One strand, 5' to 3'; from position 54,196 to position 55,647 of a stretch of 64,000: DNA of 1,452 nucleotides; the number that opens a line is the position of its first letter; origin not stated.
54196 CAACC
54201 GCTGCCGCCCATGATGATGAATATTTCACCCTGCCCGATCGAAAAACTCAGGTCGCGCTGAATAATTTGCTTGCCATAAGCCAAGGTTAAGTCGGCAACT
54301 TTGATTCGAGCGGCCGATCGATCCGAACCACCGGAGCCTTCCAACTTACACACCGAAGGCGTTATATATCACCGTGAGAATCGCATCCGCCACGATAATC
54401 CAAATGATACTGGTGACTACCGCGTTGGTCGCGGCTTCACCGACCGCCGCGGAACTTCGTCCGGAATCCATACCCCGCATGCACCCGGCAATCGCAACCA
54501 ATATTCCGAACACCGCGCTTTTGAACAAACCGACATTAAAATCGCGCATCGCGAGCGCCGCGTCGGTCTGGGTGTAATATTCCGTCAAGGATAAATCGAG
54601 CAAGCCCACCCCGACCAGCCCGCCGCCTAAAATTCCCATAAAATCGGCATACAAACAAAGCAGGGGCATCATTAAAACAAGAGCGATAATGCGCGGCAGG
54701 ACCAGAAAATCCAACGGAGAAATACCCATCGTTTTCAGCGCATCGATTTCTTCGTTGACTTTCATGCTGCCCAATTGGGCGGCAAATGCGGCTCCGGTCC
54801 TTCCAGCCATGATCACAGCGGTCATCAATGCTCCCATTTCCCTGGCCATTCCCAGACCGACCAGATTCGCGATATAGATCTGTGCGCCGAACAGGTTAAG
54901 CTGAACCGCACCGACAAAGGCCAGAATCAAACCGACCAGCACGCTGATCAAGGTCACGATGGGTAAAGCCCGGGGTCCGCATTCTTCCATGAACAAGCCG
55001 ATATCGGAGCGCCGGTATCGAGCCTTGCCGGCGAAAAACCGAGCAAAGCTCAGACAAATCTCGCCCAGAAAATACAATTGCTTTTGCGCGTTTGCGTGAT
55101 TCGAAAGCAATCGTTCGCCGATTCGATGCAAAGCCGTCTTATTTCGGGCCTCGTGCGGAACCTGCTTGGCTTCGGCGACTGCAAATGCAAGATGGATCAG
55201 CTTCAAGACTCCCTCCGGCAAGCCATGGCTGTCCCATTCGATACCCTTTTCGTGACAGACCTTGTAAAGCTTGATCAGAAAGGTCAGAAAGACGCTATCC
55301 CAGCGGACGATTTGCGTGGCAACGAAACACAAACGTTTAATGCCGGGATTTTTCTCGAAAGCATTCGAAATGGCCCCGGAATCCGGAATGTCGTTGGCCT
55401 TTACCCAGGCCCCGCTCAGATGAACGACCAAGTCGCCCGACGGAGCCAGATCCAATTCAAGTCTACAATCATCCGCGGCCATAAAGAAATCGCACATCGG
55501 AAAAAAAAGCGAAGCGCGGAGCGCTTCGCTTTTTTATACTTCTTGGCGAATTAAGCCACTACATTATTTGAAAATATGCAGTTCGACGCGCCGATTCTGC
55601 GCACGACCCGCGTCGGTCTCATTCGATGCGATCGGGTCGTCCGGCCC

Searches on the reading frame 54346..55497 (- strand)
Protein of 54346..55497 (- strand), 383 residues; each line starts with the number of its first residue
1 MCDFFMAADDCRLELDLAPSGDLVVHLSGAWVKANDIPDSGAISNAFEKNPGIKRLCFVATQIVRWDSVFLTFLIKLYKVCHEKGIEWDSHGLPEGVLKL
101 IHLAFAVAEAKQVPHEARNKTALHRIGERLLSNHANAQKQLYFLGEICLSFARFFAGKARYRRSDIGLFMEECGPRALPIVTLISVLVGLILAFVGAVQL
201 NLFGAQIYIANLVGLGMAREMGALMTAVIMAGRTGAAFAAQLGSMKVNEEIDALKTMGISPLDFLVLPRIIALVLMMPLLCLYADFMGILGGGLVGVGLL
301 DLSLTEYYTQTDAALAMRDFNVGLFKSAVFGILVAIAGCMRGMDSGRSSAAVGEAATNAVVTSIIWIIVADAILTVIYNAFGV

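Call 73: search_protein_families(library=pfam, proteins=[window:54346-55497:-], max_evalue=0.00001)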
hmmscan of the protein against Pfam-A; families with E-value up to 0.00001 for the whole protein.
window:54346-55497:- (383 aa): 1 family
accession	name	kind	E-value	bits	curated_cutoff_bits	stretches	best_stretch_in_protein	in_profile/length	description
PF02405.21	MlaE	-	1.8e-74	250.4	22.5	1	170-377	5-212/212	Permease MlaE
